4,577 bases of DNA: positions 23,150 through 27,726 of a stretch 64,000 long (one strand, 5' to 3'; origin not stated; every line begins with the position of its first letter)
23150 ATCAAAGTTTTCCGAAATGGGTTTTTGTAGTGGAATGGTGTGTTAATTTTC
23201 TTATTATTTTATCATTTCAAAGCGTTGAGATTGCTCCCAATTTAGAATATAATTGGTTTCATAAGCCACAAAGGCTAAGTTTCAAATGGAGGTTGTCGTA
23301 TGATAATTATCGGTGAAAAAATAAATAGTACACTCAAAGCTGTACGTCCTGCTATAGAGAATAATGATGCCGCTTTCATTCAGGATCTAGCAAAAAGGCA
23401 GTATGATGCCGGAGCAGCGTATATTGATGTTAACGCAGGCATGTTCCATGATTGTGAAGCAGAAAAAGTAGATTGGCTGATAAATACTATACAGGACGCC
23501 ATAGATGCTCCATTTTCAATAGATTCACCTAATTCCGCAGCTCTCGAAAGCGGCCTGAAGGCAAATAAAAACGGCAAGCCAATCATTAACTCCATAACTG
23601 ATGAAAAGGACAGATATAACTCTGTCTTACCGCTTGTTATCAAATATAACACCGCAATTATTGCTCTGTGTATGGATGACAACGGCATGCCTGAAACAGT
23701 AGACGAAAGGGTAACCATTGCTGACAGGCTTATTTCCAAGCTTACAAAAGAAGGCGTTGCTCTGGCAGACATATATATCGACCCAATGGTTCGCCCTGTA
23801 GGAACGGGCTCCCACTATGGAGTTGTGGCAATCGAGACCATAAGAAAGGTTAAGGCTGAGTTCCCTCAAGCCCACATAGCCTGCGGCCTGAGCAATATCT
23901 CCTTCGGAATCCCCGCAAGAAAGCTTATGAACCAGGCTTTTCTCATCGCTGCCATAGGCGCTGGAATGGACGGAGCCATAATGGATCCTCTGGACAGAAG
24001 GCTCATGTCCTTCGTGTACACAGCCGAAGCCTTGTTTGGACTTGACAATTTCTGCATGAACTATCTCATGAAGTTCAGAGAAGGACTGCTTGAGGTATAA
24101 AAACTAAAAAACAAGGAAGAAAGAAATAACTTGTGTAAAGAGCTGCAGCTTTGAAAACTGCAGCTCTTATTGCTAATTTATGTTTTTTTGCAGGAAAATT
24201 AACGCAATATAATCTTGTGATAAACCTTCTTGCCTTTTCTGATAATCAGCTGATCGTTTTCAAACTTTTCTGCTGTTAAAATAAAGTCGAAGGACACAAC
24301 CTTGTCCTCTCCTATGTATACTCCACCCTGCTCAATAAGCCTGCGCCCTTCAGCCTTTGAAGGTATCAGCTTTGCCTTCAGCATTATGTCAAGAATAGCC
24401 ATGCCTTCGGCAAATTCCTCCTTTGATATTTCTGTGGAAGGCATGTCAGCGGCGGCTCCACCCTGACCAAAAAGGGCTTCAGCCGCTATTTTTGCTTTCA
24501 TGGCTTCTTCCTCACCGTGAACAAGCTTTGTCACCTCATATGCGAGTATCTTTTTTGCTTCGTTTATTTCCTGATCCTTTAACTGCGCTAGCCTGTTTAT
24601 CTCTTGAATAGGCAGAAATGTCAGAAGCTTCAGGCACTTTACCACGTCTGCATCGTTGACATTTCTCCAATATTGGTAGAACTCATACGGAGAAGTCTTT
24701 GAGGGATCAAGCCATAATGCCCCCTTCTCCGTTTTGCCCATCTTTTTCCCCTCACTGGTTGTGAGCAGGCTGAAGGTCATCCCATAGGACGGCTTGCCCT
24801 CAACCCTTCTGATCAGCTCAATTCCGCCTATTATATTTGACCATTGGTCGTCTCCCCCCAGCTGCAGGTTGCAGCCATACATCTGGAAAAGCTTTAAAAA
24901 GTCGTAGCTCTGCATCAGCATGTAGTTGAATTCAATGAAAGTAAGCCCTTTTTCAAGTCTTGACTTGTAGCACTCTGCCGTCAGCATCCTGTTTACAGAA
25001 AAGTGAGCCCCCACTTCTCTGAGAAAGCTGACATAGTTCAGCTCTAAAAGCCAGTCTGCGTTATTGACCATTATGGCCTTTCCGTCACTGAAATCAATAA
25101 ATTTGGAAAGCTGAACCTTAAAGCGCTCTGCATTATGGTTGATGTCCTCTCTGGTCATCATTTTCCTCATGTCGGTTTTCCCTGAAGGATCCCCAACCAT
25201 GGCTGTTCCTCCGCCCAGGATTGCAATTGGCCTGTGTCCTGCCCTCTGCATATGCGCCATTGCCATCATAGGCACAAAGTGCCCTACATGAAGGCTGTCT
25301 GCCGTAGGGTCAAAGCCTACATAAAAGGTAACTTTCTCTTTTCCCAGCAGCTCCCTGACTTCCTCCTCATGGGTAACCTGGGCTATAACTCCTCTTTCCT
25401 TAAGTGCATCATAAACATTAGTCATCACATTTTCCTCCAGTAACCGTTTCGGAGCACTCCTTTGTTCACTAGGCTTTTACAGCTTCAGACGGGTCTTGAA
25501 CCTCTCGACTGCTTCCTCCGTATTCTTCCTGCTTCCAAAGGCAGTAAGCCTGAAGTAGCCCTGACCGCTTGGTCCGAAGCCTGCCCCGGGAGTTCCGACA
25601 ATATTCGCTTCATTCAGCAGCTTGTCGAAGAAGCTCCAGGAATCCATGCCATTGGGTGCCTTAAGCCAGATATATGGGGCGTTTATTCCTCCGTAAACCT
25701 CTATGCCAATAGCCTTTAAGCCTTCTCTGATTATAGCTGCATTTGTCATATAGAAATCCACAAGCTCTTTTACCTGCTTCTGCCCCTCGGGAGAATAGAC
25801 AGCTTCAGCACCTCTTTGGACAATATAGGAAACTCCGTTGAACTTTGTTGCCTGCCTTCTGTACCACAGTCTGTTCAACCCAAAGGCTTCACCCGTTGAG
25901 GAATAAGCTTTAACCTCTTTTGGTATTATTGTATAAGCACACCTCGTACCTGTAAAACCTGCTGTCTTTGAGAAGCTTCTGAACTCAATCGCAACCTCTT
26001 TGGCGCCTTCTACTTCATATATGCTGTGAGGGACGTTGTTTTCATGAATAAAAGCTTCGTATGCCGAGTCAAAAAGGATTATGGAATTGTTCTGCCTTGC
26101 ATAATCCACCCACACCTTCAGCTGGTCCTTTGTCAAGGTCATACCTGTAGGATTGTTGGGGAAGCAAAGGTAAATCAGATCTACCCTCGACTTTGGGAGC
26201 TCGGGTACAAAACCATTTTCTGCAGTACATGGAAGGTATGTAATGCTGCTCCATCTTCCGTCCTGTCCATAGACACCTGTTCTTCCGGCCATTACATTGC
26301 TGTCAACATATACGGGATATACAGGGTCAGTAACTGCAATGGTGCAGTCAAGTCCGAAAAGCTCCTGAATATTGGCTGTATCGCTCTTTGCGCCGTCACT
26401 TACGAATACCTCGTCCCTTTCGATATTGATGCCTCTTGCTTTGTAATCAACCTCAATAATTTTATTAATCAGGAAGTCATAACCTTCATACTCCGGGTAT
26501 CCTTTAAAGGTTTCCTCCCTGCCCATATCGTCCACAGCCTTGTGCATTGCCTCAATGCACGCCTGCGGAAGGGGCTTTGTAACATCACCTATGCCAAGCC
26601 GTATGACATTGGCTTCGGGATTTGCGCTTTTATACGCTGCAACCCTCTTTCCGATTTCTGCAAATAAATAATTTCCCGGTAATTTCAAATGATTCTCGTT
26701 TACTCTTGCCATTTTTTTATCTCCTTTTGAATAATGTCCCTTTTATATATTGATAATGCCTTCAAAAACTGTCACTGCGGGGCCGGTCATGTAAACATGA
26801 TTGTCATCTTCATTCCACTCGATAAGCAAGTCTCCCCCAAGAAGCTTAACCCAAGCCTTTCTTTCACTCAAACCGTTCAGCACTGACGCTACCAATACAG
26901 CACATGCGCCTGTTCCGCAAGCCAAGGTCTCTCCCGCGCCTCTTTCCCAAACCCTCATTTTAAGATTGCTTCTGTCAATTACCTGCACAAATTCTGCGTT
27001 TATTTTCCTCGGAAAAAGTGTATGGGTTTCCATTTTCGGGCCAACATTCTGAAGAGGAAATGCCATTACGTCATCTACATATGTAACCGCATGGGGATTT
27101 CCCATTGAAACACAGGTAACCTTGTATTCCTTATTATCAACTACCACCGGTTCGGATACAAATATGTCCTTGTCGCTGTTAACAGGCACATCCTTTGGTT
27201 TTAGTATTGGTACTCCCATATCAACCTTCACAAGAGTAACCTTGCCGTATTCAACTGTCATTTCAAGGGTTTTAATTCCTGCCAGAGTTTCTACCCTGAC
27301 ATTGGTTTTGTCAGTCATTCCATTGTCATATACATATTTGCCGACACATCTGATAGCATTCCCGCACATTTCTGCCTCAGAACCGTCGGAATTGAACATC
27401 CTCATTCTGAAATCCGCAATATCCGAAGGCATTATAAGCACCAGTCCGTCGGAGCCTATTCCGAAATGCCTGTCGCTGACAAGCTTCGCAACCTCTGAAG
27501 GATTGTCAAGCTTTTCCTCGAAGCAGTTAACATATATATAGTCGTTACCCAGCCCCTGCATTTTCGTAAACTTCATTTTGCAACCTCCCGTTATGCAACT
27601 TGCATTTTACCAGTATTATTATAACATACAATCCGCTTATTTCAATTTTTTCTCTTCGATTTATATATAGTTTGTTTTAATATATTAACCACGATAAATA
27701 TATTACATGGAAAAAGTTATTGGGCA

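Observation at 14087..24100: Split three-component corrinoid methyltransferase (O-demethylase-like) set with a PocR sensor, interleaved with a large glycoside hydrolase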

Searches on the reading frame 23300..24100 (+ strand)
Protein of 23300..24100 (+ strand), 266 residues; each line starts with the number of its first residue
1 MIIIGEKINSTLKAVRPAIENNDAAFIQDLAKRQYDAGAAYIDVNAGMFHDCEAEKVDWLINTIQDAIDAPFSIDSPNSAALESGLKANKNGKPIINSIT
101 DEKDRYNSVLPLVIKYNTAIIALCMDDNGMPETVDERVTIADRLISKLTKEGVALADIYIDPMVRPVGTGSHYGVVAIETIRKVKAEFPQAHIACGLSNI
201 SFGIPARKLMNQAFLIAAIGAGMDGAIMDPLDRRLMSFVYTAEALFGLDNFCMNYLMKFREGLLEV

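Call 3: search_protein_families(library=pfam, proteins=[window:23300-24100:+])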
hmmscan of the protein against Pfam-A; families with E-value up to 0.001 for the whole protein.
window:23300-24100:+ (266 aa): 2 families
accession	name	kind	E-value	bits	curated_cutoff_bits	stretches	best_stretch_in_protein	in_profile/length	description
PF00809.28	Pterin_bind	-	1.3e-22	81.1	25.5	1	21-227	17-242/244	Pterin binding enzyme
PF03599.22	CdhD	-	1.8e-08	34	24.8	1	10-184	43-198/387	CO dehydrogenase/acetyl-CoA synthase delta subunit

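Call 4: search_protein_families(library=ncbifam, proteins=[window:23300-24100:+])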
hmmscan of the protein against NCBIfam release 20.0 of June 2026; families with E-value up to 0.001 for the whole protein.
window:23300-24100:+ (266 aa): 7 families
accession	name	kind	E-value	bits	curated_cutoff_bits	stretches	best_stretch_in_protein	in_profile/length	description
NF005719.0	PRK07535.1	domain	7.6e-103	343.3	259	1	1-263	1-262/268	methyltetrahydrofolate:corrinoid/iron-sulfur protein methyltransferase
NF040758.1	CODH_ACS_meth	exception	2.3e-41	141.8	370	1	2-256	5-259/261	carbon monoxide dehydrogenase/acetyl-CoA synthase methytransferase subunit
TIGR02082.1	metH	equivalog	5.5e-41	140.2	1010.85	1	2-230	344-586/1182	methionine synthase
NF007024.0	PRK09490.1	equivalog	2.7e-28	98.3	1497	1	2-229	361-602/1234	methionine synthase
TIGR00284.1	TIGR00284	hypoth_equivalog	2e-07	30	256.65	1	27-221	167-341/497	dihydropteroate synthase-like protein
TIGR01496.1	DHPS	equivalog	0.00077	19.2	162.6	0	51-162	57-172/258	dihydropteroate synthase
NF003195.0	PRK04165.1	equivalog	0.00094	18.2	306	0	53-123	139-207/450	acetyl-CoA decarbonylase/synthase complex subunit gamma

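Call 35: search_solved_structures(query=window:23300-24100:+, max_evalue=0.00001)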
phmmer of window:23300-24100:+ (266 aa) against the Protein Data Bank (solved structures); distinct sequences matched with E-value up to 0.00001: 17.
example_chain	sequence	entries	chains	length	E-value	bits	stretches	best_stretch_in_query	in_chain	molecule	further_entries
4o0q_A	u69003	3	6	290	1.6e-60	207.8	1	1-262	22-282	Dihydropteroate synthase DHPS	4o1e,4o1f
2yci_X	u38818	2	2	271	1.1e-54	188.7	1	2-261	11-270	5-METHYLTETRAHYDROFOLATE CORRINOID/IRON SULFUR PROTEIN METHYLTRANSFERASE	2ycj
2yck_X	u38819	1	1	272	1.1e-54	188.6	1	2-261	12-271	5-METHYLTETRAHYDROFOLATE CORRINOID/IRON SULFUR PROTEIN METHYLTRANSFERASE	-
2e7f_A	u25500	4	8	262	4.4e-44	154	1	1-260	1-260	5-methyltetrahydrofolate corrinoid/iron sulfur protein methyltransferase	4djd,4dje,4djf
2ogy_A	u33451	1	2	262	5.8e-43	150.3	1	1-260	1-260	5-methyltetrahydrofolate corrinoid/iron sulfur protein methyltransferase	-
1f6y_A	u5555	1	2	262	7.8e-43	149.9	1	1-260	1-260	5-METHYLTETRAHYDROFOLATE CORRINOID/IRON SULFUR PROTEIN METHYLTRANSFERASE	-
1q7m_A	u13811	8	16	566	5.3e-24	88.2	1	2-239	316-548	5-methyltetrahydrofolate S-homocysteine methyltransferase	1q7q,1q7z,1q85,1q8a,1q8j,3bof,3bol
5von_A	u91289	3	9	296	8.1e-24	87.6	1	2-230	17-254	5-methyltetrahydrofolate homocysteine S-methyltransferase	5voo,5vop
9cbo_A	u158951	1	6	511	3e-23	85.7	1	2-230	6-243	Methionine synthase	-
9cbq_A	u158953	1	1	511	3.2e-23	85.6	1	2-230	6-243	Methionine synthase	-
9cbp_A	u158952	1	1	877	6.5e-23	84.6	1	2-230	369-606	Methionine synthase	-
9cbr_A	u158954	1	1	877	7.2e-23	84.5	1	2-230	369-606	Methionine synthase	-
8ssc_A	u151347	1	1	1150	1.3e-22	83.6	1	2-230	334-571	Methionine synthase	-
8g3h_A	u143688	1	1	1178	2.9e-20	76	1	2-230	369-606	Methionine synthase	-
3k13_A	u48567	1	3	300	5.3e-20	75.1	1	28-263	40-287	5-methyltetrahydrofolate-homocysteine methyltransferase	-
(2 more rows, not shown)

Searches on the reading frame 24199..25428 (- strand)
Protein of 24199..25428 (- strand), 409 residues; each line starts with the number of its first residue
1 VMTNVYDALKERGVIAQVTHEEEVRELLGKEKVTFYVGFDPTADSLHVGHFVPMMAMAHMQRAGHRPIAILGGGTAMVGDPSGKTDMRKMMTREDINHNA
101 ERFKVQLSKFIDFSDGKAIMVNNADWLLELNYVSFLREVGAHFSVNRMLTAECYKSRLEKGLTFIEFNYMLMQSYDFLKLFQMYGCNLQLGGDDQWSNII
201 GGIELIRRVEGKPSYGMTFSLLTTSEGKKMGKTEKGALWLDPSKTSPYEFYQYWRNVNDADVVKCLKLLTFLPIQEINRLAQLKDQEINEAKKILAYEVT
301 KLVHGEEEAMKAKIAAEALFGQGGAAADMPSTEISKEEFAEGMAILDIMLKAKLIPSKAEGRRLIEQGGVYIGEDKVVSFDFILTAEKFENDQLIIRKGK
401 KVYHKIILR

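Call 8: search_protein_families(library=pfam, proteins=[window:24199-25428:-])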
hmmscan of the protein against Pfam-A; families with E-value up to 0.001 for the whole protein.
window:24199-25428:- (409 aa): 4 families
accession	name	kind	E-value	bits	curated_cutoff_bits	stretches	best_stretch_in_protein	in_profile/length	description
PF00579.31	tRNA-synt_1b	-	3.4e-87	292.9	21.1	1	31-320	4-291/292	tRNA synthetases class I (W and Y)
PF22421.1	SYY_C-terminal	-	2.2e-13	50.3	27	1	326-404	6-81/83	Tyrosine--tRNA ligase SYY-like C-terminal domain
PF16714.10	TyrRSs_C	-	0.00025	21.3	30.6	0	345-376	23-54/120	Tyrosyl-tRNA synthetase C-terminal domain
PF01479.30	S4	-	0.00052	20.1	22.8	0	346-374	3-32/48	S4 domain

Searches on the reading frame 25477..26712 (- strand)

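Call 8: search_protein_families(library=pfam, proteins=[window:25477-26712:-])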
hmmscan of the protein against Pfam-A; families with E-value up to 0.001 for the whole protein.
window:25477-26712:- (411 aa): 1 family
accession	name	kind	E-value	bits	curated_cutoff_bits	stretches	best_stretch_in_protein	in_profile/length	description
PF00155.27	Aminotran_1_2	-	1.7e-38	133.2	19.7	1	35-405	2-361/361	Aminotransferase class I and II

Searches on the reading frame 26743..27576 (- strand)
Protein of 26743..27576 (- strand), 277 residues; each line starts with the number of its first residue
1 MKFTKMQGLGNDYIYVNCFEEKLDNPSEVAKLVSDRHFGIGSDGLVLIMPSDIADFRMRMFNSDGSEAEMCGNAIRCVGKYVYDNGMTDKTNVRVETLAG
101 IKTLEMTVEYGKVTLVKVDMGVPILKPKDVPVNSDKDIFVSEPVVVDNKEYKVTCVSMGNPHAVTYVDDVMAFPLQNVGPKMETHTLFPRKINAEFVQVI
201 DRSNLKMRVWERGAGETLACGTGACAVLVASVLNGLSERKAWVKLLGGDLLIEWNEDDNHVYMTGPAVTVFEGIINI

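Call 8: search_protein_families(library=pfam, proteins=[window:26743-27576:-])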
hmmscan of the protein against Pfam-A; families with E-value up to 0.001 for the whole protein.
window:26743-27576:- (277 aa): 2 families
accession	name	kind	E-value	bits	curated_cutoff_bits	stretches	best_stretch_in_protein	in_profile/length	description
PF01678.24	DAP_epimerase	-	3.2e-69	231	34.7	2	155-270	2-121/121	Diaminopimelate epimerase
PF02567.21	PhzC-PhzF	-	4.2e-09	36.8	27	1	47-273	44-281/281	Phenazine biosynthesis-like protein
